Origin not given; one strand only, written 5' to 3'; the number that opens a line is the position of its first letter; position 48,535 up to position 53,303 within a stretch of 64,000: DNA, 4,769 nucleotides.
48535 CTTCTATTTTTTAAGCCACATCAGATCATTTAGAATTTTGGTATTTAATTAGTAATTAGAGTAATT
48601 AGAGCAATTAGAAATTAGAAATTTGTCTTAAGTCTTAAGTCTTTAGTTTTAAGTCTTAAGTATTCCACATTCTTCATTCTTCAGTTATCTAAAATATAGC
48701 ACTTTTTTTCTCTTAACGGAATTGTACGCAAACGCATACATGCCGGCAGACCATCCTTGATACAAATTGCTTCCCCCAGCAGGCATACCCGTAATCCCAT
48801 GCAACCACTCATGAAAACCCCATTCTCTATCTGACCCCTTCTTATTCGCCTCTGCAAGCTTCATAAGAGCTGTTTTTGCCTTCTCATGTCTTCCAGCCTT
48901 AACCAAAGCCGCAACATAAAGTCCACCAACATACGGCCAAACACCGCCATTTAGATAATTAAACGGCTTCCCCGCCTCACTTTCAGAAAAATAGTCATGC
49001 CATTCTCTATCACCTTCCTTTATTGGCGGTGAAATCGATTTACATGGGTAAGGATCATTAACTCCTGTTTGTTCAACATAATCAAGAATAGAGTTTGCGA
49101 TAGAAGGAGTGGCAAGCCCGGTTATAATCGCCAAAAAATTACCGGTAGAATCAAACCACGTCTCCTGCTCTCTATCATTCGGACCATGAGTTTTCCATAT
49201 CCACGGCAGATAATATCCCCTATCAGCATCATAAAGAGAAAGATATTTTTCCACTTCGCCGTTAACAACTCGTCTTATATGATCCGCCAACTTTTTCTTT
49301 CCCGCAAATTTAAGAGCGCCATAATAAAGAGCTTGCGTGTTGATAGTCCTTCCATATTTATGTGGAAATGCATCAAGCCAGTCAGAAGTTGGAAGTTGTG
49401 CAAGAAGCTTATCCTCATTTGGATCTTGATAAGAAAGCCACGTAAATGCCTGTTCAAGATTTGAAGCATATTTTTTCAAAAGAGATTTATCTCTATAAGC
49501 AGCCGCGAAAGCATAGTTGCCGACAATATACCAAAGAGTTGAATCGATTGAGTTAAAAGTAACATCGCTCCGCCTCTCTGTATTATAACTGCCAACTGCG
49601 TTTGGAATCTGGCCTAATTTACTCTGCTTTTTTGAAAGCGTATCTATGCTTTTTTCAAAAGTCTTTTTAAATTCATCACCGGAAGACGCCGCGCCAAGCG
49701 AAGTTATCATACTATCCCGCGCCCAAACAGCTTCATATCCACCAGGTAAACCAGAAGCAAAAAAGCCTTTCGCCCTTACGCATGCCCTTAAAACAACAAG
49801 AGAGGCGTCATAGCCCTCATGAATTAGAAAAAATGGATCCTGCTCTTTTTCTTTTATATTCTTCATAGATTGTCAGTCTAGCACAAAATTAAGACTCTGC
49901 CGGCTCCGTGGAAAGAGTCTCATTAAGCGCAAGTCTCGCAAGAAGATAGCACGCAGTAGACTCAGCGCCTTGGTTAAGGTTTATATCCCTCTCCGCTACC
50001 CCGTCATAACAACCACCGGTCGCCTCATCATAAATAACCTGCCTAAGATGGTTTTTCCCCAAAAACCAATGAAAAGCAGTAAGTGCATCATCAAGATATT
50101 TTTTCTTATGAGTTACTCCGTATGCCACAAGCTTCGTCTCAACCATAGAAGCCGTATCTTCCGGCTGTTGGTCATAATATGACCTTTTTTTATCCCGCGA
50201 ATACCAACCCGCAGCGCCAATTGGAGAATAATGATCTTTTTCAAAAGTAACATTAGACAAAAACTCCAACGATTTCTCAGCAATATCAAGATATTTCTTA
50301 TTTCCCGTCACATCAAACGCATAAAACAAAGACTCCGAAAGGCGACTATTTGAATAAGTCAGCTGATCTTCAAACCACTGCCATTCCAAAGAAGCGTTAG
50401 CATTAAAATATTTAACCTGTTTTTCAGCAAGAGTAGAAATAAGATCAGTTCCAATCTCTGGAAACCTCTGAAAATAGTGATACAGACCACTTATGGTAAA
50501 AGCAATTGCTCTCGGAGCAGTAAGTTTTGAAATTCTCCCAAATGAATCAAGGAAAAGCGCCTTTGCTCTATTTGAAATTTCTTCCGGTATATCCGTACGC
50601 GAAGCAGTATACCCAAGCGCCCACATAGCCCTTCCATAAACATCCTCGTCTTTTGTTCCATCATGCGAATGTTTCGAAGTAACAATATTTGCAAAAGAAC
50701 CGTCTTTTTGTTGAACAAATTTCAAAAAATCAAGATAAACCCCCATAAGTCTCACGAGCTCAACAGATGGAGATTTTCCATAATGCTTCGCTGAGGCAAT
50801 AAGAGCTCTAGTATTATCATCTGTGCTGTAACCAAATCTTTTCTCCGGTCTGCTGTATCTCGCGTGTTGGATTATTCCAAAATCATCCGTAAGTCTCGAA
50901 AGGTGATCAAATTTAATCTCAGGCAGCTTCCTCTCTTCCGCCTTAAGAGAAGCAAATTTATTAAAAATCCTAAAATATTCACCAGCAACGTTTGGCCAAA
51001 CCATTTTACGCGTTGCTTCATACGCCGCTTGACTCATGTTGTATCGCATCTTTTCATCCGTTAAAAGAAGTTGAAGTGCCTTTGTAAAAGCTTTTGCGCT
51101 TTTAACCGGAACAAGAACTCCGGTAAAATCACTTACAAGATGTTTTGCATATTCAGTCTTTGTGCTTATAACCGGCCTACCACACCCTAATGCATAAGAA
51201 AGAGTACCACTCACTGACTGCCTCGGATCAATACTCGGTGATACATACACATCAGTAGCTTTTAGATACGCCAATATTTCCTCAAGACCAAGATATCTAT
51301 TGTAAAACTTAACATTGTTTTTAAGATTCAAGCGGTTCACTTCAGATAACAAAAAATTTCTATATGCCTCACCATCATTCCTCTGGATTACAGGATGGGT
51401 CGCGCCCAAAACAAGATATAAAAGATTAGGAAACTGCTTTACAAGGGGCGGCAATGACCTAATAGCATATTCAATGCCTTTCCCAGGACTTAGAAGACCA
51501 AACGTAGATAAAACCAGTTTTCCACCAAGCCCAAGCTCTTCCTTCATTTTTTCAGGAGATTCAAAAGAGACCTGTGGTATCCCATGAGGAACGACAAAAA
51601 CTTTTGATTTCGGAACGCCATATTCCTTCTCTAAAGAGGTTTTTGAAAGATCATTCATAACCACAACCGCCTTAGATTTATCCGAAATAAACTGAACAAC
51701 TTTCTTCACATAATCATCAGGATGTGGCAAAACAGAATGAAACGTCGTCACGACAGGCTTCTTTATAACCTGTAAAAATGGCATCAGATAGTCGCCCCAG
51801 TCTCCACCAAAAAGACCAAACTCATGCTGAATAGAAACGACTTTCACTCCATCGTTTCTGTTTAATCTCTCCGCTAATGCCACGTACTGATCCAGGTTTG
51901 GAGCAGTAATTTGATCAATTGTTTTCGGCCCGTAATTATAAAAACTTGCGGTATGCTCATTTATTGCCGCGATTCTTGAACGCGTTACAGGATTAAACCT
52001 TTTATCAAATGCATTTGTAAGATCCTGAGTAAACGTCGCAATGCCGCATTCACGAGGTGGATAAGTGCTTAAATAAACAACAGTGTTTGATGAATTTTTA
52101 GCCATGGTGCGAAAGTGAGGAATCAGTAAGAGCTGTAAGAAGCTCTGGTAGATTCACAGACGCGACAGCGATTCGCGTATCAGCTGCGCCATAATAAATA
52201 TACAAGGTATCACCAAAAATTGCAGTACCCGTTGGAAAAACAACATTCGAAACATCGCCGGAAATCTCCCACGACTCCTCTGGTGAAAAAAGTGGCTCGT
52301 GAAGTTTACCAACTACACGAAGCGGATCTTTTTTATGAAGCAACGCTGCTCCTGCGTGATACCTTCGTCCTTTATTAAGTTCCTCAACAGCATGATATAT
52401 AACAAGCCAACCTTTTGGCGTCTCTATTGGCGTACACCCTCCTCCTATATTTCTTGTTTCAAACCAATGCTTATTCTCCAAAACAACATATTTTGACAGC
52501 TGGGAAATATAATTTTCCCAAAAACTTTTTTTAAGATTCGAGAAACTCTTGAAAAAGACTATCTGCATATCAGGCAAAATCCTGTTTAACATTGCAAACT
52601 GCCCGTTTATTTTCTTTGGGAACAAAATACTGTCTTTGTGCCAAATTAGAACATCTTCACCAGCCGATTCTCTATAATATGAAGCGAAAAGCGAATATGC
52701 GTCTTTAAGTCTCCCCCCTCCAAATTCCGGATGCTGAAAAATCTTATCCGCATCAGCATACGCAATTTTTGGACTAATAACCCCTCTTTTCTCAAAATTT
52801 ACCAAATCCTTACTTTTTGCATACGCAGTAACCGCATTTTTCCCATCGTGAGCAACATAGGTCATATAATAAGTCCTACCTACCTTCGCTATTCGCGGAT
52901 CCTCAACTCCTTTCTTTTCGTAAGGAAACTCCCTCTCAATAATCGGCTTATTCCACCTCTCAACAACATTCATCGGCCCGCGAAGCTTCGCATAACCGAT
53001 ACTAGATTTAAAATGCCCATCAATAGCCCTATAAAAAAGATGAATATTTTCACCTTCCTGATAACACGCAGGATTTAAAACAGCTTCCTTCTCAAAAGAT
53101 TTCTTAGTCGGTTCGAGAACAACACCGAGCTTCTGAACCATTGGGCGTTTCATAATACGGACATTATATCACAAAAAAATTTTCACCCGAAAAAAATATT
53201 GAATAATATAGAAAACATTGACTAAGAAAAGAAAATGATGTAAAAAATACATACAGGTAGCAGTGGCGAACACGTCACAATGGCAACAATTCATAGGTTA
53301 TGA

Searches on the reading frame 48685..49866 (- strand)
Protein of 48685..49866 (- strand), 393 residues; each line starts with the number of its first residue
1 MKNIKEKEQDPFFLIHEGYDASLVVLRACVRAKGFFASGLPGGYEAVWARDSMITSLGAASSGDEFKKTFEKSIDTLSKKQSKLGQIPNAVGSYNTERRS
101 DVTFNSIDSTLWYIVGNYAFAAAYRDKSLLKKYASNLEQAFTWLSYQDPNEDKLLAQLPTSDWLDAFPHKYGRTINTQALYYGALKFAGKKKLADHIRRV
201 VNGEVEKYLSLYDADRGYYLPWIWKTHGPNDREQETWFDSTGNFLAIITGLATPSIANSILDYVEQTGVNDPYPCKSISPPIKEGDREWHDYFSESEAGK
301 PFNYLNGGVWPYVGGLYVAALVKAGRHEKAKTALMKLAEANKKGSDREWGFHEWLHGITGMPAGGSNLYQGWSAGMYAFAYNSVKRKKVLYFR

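Call 97: search_protein_families(library=pfam, proteins=[window:48685-49866:-], max_evalue=0.001)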
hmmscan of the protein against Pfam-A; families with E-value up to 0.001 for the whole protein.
window:48685-49866:- (393 aa): 3 families
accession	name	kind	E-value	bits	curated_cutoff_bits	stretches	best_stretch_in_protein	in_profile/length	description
PF06202.20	GDE_C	-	9.4e-14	51.6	21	1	44-375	25-363/367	Amylo-alpha-1,6-glucosidase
PF12899.13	Glyco_hydro_100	-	1.1e-12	47.9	23.6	1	238-379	290-427/435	Alkaline and neutral invertase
PF22422.2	MGH1-like_GH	-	6e-07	29.8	27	1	189-373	194-356/356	Mannosylglycerate hydrolase MGH1-like glycoside hydrolase domain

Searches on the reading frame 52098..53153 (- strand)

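Call 97: search_protein_families(library=pfam, proteins=[window:52098-53153:-], max_evalue=0.001)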
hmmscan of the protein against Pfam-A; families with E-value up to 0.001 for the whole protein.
window:52098-53153:- (351 aa): 2 families
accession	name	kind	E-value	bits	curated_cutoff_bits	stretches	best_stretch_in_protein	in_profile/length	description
PF04041.19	Glyco_hydro_130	-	1.1e-49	169.6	26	1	22-341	32-317/320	beta-1,4-mannooligosaccharide phosphorylase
PF04616.20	Glyco_hydro_43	-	0.0006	19.7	32.2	0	83-125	10-51/288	Glycosyl hydrolases family 43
